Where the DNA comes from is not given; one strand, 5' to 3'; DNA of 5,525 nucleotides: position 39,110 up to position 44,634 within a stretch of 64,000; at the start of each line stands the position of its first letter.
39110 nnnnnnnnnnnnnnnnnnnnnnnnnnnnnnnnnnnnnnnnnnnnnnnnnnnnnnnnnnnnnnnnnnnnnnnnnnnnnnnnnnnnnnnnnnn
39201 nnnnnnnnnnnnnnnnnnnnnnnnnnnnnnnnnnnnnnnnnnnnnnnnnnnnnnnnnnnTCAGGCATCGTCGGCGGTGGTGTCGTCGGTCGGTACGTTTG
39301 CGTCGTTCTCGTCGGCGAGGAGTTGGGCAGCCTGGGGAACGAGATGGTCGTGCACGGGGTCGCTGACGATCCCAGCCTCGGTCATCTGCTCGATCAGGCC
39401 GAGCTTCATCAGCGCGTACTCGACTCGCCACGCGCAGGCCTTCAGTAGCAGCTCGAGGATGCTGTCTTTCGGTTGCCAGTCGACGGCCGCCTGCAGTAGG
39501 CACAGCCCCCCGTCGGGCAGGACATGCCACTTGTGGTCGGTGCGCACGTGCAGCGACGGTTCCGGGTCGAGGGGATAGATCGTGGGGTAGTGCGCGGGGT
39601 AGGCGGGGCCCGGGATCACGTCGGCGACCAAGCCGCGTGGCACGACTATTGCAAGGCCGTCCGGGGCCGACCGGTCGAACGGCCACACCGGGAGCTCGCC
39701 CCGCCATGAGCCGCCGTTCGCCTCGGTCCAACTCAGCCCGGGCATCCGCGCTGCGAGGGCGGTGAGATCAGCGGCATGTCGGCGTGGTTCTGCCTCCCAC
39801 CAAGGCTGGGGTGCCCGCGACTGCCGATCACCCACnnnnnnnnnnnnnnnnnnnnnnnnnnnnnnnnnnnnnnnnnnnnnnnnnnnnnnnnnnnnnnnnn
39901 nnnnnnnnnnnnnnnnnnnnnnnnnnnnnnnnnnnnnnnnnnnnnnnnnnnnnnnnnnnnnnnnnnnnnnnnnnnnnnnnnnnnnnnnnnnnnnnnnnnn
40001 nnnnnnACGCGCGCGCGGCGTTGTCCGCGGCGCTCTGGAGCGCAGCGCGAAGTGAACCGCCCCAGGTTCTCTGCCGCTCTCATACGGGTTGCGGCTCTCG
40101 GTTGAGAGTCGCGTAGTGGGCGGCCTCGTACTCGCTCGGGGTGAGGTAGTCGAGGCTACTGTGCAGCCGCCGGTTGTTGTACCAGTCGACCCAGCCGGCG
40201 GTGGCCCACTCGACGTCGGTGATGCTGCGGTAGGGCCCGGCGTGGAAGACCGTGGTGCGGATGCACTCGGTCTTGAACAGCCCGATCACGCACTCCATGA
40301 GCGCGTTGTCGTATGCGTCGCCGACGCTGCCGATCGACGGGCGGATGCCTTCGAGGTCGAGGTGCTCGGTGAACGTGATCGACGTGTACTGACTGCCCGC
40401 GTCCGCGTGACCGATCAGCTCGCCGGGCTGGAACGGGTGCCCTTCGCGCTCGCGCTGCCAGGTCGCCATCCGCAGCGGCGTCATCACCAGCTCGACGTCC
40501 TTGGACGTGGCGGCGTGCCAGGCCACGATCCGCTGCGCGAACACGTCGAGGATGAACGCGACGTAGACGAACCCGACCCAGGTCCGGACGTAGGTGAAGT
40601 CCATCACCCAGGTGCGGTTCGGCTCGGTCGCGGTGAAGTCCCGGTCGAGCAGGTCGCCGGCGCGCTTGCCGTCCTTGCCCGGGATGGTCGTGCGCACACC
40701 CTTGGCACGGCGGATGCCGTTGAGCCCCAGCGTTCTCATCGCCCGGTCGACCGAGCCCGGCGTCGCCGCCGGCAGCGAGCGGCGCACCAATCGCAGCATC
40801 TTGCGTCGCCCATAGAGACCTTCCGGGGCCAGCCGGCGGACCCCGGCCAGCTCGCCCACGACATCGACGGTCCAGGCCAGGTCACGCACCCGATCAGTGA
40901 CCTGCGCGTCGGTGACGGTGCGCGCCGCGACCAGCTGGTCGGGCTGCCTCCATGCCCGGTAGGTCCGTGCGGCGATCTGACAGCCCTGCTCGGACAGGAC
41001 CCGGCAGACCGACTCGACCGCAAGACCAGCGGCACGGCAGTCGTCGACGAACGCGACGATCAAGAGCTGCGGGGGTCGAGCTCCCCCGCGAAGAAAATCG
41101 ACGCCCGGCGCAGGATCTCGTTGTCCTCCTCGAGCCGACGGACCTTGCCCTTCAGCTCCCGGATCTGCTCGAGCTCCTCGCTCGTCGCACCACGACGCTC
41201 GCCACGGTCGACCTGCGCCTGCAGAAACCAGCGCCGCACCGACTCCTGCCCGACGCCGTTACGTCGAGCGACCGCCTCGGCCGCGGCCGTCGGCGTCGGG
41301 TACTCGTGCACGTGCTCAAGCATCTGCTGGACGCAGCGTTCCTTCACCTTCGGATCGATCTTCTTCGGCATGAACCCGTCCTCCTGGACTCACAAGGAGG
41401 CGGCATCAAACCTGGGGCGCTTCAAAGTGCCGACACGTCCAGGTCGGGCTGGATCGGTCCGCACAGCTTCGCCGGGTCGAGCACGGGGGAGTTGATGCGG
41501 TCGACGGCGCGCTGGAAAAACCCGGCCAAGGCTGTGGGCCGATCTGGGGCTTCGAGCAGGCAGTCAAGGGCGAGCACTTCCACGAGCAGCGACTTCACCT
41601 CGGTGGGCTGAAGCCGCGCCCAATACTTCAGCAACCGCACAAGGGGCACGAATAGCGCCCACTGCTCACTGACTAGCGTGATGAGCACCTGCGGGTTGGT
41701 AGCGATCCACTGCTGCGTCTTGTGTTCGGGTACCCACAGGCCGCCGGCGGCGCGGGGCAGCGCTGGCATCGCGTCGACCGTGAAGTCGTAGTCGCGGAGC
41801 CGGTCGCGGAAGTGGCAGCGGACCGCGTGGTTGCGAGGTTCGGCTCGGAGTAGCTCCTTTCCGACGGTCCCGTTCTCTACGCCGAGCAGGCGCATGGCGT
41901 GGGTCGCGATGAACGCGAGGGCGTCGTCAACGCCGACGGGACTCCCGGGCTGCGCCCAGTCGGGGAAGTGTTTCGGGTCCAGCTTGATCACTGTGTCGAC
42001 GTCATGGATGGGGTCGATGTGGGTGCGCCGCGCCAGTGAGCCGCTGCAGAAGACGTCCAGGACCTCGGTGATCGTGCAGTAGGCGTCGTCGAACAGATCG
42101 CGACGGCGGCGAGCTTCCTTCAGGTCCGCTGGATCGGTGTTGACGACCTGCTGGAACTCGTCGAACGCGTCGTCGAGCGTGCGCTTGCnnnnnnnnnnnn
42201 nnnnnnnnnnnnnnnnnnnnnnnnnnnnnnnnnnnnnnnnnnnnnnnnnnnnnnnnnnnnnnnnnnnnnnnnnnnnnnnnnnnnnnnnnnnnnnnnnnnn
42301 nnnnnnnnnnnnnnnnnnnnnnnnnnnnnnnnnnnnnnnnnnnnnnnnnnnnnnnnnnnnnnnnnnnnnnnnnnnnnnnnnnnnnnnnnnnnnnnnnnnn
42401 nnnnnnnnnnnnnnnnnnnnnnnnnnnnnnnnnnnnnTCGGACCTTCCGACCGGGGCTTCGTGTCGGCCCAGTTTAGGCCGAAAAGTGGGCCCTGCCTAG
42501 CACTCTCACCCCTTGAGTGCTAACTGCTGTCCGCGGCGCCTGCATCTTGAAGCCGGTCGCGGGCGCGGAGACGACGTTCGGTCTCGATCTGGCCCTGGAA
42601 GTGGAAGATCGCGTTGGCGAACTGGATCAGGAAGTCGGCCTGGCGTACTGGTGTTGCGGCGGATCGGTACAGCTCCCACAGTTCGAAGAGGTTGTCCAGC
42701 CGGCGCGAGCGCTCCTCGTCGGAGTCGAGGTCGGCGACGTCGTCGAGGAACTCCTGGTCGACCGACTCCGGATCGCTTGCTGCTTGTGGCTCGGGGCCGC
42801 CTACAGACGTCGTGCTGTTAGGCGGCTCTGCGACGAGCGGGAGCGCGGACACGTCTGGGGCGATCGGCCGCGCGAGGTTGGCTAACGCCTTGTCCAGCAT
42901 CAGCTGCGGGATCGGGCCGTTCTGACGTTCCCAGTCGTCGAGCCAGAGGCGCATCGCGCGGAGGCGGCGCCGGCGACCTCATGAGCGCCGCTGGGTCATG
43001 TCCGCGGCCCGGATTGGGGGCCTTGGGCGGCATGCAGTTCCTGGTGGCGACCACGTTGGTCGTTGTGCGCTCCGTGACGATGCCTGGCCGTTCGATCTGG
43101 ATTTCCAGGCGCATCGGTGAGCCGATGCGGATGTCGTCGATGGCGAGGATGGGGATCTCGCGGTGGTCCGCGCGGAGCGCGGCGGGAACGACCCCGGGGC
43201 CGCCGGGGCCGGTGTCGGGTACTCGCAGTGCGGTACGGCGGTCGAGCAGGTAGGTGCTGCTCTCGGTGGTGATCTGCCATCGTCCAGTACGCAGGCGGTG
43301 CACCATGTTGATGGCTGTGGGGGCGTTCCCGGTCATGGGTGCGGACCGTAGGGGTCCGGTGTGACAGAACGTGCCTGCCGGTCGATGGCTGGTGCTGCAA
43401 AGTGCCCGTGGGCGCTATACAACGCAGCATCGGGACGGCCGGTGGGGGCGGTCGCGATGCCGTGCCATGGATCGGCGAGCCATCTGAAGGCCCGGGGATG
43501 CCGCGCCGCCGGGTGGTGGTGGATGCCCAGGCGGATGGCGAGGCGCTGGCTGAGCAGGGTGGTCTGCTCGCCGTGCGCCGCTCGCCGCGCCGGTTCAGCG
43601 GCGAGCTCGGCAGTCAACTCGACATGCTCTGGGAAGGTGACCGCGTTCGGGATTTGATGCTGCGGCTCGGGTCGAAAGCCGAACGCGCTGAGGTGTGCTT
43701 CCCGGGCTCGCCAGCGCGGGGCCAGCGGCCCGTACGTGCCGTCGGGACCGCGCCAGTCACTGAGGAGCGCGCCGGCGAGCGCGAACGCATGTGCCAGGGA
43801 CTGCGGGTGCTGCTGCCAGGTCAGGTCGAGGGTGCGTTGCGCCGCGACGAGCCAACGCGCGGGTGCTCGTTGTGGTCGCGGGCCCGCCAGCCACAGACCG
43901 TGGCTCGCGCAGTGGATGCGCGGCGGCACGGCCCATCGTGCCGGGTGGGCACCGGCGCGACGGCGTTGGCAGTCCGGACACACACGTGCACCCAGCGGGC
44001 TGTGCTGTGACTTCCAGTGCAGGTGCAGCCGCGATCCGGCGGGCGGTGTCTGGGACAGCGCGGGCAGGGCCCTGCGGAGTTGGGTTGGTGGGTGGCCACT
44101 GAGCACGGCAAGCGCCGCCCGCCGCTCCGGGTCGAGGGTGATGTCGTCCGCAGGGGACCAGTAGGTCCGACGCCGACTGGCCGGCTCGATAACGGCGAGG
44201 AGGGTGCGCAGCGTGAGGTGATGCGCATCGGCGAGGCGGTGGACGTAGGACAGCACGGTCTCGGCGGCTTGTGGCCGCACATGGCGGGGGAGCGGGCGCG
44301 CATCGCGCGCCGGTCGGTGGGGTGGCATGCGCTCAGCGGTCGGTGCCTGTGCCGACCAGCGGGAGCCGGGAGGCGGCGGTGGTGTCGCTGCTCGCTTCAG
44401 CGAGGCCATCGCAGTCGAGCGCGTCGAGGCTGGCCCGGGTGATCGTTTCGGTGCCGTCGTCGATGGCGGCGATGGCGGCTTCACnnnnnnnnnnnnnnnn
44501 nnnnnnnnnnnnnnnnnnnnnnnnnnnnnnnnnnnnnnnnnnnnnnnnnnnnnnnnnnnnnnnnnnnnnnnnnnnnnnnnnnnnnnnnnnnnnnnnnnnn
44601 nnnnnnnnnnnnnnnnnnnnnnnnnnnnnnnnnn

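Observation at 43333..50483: Tn7-like transposition module with three TniQ paralogues in an atypical arrangement; CBASS likely carried as cargo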

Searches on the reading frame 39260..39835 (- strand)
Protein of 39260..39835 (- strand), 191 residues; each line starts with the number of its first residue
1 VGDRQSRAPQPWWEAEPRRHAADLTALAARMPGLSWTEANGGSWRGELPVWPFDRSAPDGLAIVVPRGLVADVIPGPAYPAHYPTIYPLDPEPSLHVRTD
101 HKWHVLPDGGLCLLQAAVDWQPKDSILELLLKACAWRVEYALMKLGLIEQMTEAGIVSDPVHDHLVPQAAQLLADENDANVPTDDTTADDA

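Call 69: search_protein_families(library=padloc, proteins=[window:39260-39835:-], max_evalue=0.001)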
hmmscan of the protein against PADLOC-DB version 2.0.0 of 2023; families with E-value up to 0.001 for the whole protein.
window:39260-39835:- (191 aa): 1 family
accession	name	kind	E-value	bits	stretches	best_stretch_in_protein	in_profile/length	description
PDLC00860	E2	-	6.4e-66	219.7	1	5-180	4-180/188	E2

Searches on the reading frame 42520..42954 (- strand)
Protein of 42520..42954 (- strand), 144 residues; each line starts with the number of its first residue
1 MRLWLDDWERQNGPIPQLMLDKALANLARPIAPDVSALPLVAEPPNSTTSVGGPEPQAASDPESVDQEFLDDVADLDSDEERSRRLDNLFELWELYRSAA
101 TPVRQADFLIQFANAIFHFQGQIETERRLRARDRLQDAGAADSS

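Call 3: search_protein_families(library=pfam, proteins=[window:42520-42954:-], max_evalue=0.01)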
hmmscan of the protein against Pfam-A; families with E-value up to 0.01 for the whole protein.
window:42520-42954:- (144 aa): 0 families

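Call 13: search_protein_families(library=ncbifam, proteins=[window:42520-42954:-], max_evalue=0.01)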
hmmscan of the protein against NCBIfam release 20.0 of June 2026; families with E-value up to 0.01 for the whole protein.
window:42520-42954:- (144 aa): 0 families

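Call 69: search_protein_families(library=padloc, proteins=[window:42520-42954:-], max_evalue=0.001)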
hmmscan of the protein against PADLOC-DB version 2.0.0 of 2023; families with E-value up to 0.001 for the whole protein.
window:42520-42954:- (144 aa): 0 families

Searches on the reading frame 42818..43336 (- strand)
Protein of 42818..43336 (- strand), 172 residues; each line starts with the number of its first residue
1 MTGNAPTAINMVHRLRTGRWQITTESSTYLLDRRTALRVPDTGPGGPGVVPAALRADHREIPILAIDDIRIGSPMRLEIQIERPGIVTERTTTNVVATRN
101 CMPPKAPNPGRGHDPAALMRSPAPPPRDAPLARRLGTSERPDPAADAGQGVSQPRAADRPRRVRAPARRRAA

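Call 3: search_protein_families(library=pfam, proteins=[window:42818-43336:-], max_evalue=0.01)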
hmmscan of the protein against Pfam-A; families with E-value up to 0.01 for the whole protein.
window:42818-43336:- (172 aa): 0 families

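Call 13: search_protein_families(library=ncbifam, proteins=[window:42818-43336:-], max_evalue=0.01)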
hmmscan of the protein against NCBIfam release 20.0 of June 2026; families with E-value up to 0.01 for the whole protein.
window:42818-43336:- (172 aa): 0 families

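Call 69: search_protein_families(library=padloc, proteins=[window:42818-43336:-], max_evalue=0.001)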
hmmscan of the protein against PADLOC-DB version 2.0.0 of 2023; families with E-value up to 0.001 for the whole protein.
window:42818-43336:- (172 aa): 0 families

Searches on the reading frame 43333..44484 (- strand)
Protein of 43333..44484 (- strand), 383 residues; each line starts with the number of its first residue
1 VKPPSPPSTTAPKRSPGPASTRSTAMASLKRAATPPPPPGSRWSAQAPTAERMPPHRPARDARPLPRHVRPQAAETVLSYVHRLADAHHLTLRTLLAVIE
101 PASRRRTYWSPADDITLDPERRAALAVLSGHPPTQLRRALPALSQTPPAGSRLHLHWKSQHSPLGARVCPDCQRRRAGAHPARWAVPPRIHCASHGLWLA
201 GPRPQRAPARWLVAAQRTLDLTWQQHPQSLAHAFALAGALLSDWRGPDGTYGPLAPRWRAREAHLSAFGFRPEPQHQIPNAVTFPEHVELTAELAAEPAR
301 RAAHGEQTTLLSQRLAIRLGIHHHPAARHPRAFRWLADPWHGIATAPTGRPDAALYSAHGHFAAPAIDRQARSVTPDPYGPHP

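Call 3: search_protein_families(library=pfam, proteins=[window:43333-44484:-], max_evalue=0.01)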
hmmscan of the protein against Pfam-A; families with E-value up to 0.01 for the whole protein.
window:43333-44484:- (383 aa): 1 family
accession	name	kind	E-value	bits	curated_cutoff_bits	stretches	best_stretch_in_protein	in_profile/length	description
PF06527.16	TniQ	-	5.1e-12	47.1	27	1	66-197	1-140/142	TniQ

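Call 13: search_protein_families(library=ncbifam, proteins=[window:43333-44328:-], max_evalue=0.01)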
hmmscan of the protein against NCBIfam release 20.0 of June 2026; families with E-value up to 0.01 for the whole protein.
window:43333-44328:- (331 aa): 0 families

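Call 96: search_protein_families(library=pfam, proteins=[P0036, P0037, L167:2260-2694:+, L086:1605-2195:-], max_evalue=0.05)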
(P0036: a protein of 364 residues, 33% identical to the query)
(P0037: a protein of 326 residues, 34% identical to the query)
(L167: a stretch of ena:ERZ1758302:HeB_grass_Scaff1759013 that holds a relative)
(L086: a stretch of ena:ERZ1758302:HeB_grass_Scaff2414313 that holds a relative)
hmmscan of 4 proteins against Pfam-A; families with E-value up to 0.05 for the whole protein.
P0036 (364 aa): 2 families
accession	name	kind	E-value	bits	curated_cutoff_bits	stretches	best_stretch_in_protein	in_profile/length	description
PF06527.16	TniQ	-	2.1e-10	41.8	27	1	57-186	1-140/142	TniQ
PF14205.11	Cys_rich_KTR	-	0.035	14.4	25.5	0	155-182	3-31/54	Cysteine-rich KTR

P0037 (326 aa): 1 family
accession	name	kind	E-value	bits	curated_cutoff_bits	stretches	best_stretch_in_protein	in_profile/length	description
PF06527.16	TniQ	-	1.4e-09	39.1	27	1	33-166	1-140/142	TniQ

L167:2260-2694:+ (144 aa): 0 families

L086:1605-2195:- (196 aa): 0 families
